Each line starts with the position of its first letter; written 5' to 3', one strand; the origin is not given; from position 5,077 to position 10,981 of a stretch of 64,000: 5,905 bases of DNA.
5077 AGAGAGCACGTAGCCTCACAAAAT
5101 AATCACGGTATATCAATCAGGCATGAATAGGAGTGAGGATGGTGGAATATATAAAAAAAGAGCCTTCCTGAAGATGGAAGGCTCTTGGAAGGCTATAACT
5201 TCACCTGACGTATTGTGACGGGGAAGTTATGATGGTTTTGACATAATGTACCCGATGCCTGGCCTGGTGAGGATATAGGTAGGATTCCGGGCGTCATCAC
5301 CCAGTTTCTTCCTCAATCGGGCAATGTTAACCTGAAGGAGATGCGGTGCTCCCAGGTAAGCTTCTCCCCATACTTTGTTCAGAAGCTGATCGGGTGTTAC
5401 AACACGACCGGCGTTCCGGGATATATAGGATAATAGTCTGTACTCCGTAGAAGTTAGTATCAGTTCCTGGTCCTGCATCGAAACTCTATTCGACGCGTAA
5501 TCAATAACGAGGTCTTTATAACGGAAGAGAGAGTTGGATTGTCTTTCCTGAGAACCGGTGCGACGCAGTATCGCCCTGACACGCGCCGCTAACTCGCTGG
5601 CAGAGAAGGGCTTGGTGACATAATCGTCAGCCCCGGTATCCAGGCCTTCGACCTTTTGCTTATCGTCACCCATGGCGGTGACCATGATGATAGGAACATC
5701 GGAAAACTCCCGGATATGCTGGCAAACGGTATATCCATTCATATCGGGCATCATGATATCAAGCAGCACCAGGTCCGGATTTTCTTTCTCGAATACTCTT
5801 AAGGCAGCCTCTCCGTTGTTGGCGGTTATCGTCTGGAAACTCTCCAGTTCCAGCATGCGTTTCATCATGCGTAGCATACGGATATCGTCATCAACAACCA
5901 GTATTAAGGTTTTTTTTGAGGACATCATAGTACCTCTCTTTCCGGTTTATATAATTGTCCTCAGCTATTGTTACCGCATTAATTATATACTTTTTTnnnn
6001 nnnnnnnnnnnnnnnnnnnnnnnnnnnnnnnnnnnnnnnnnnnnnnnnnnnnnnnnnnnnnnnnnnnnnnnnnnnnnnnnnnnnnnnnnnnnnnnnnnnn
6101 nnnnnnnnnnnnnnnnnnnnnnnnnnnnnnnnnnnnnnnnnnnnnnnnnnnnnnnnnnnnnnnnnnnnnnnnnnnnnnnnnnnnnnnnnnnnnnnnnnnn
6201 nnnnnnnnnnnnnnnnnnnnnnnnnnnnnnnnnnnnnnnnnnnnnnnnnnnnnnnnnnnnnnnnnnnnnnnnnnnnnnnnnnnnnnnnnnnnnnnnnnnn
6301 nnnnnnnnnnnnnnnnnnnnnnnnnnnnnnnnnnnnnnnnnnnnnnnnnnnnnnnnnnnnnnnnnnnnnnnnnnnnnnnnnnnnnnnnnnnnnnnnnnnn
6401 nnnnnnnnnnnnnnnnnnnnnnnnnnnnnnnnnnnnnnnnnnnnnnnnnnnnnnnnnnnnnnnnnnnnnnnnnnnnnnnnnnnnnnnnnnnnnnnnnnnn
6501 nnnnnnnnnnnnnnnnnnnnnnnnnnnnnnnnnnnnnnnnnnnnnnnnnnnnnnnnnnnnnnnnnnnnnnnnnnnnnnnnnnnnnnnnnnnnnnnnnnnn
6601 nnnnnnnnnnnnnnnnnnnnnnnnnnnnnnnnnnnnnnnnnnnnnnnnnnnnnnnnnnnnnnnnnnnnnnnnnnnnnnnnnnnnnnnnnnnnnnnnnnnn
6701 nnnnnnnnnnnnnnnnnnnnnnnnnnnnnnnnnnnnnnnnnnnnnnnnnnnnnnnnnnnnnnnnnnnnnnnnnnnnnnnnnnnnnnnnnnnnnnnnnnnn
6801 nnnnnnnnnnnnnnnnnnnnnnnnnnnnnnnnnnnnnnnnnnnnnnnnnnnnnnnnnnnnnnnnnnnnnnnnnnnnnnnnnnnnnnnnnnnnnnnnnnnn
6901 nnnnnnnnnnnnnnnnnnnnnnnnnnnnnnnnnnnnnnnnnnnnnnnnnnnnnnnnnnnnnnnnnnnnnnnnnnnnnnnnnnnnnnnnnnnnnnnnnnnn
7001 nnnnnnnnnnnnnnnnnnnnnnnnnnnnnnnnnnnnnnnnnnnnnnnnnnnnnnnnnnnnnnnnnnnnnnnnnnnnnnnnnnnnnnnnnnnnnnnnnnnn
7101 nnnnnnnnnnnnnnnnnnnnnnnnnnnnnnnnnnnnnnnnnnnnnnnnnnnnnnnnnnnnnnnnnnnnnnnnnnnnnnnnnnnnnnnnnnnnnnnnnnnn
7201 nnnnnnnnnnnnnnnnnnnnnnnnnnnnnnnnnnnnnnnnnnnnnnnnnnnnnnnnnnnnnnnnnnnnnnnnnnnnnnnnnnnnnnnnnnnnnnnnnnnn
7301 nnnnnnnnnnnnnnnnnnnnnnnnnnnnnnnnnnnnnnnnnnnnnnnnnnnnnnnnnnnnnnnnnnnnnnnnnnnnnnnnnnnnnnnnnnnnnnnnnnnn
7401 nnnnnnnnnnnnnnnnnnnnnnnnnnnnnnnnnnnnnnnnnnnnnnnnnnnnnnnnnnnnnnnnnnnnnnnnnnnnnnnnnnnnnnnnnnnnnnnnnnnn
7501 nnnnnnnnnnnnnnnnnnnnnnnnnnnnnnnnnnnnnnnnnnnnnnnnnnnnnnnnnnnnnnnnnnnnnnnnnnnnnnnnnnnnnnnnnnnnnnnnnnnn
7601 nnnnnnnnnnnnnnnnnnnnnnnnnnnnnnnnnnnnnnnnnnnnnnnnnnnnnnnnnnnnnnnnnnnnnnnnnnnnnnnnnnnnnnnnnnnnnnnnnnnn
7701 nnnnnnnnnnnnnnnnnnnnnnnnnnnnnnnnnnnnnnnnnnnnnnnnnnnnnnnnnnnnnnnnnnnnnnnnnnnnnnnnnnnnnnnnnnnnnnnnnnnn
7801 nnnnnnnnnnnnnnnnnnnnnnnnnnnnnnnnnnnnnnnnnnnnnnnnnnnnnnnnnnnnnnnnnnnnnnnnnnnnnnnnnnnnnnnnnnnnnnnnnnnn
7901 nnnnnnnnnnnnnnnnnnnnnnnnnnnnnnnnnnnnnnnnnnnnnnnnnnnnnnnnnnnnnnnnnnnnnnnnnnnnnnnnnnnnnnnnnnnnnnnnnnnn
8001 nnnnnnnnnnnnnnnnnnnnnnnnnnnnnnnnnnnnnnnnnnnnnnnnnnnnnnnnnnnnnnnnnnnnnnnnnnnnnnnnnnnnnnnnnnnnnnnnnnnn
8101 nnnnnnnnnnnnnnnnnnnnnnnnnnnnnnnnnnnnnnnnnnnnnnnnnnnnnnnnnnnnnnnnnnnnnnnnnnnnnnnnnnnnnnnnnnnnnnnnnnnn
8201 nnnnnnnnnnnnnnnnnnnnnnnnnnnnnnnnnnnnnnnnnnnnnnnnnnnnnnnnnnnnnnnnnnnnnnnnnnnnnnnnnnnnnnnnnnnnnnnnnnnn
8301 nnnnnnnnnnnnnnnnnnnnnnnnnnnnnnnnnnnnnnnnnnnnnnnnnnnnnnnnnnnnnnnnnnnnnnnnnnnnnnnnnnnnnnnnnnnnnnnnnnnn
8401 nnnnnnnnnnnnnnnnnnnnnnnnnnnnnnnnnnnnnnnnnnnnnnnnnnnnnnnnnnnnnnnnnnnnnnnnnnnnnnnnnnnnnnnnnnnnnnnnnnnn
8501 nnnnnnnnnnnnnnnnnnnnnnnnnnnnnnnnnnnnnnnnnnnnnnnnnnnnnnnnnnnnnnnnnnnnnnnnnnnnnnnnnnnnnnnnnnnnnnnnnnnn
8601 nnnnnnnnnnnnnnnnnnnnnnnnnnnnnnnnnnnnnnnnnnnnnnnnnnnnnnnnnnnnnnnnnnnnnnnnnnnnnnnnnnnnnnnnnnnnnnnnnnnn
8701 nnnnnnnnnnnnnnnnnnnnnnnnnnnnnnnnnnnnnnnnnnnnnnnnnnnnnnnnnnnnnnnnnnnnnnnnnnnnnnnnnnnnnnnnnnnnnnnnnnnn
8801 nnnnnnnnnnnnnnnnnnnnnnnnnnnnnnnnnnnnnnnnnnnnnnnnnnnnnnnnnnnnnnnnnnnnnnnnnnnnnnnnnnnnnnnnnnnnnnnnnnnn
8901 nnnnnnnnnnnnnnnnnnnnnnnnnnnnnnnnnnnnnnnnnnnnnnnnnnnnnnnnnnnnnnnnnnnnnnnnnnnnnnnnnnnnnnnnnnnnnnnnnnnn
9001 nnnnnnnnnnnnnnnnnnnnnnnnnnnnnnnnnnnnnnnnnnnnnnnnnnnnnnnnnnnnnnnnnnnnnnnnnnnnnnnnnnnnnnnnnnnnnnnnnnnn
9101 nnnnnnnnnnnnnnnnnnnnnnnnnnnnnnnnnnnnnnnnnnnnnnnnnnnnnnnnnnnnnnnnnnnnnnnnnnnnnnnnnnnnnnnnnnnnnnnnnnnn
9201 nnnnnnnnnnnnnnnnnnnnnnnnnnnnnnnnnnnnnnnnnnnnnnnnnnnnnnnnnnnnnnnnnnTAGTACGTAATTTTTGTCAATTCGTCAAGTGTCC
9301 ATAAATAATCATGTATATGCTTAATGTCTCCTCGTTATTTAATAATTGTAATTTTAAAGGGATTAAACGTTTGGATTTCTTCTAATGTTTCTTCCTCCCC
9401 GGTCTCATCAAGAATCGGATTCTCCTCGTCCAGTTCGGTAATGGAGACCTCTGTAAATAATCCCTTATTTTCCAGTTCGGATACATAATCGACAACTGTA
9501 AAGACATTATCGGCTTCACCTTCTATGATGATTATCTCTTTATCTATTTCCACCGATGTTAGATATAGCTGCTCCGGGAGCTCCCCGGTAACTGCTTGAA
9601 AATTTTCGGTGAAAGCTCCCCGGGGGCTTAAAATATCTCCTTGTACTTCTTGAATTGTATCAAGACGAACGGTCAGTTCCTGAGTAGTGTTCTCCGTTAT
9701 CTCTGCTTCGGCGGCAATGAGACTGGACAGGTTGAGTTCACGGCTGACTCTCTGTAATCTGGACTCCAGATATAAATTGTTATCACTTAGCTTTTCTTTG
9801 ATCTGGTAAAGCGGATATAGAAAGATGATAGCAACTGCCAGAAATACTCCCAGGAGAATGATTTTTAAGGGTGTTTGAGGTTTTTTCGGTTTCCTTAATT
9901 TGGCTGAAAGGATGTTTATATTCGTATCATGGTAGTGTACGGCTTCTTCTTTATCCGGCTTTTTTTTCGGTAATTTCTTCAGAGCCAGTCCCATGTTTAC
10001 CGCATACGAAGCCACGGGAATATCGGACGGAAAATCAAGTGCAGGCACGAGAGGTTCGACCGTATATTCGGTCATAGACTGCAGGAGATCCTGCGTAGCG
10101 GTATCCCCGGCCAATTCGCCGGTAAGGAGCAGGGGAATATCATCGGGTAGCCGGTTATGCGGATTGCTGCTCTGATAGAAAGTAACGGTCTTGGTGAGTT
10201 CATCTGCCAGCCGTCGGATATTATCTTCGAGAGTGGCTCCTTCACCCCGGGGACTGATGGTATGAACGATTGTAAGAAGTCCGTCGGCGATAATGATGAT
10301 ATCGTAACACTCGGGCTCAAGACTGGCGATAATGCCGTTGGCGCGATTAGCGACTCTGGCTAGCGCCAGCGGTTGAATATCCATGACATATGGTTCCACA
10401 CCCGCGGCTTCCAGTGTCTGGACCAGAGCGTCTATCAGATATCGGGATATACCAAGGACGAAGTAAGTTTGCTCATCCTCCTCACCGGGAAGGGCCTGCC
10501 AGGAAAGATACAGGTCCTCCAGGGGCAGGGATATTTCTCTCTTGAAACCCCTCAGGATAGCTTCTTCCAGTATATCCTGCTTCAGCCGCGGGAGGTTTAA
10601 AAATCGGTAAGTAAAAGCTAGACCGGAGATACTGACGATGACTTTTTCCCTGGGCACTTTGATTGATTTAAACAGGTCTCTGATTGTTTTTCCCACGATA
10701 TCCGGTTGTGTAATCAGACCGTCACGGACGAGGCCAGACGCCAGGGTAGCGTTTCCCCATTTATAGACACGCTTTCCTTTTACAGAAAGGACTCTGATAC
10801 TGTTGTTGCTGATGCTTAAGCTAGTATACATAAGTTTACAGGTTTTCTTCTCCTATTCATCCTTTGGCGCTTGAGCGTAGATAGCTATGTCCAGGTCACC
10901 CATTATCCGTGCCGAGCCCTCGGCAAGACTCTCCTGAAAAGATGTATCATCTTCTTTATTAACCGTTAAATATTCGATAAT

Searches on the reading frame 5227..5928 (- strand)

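Call 18: search_protein_families(library=pfam, proteins=[window:5227-5928:-], max_evalue=0.01)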
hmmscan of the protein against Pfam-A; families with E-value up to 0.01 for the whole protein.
window:5227-5928:- (233 aa): 3 families
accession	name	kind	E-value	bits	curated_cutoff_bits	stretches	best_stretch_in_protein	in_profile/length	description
PF00072.30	Response_reg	-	5.7e-33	113.8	30.2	1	9-118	1-111/111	Response regulator receiver domain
PF00486.34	Trans_reg_C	-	2.6e-23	82.3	26.2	1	154-228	2-76/77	Transcriptional regulatory protein, C terminal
PF21695.3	GlnR_1st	-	0.005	17.2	27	1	43-119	34-109/111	Transcription regulator GlnR, N-terminal domain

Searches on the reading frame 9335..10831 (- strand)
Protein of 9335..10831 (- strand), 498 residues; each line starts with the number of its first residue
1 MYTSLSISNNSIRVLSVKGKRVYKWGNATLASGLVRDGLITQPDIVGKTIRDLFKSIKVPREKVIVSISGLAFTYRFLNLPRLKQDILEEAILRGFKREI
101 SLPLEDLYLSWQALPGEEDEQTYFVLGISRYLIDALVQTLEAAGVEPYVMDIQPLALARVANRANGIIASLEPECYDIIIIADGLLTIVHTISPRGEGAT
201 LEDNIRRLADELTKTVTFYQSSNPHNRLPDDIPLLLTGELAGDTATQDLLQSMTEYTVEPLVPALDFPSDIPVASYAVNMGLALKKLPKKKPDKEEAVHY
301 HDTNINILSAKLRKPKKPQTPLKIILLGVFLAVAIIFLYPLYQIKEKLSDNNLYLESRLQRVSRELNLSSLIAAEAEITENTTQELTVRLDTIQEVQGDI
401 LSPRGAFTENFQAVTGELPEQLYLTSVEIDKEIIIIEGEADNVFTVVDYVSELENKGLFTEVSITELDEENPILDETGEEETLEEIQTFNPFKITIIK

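Call 3: search_protein_families(library=pfam, proteins=[window:9335-10831:-], max_evalue=0.1)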
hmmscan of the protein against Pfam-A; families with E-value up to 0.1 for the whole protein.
window:9335-10831:- (498 aa): 2 families
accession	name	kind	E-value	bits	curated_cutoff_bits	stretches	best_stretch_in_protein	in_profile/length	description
PF11104.14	PilM_2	-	2.5e-10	40.3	27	1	7-167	4-172/340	Type IV pilus assembly protein PilM;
PF05137.18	PilN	-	7.3e-09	36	22.8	1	411-471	3-63/78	Fimbrial assembly protein (PilN)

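Call 4: search_protein_families(library=ncbifam, proteins=[window:9335-10831:-], max_evalue=0.1)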
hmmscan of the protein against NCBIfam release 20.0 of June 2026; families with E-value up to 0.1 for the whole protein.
window:9335-10831:- (498 aa): 3 families
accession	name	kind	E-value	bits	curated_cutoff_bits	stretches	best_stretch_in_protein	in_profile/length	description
TIGR01175.1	pilM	subfamily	1e-15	57.6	133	1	5-161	8-173/348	type IV pilus assembly protein PilM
NF045709.1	Amuc_1101_fam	equivalog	1.7e-08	33.8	650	1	46-158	54-166/608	Amuc_1101 family PilM-like pilus complex protein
TIGR01709.2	typeII_sec_gspL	equivalog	0.0021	17.2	65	1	62-338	50-257/392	type II secretion system protein GspL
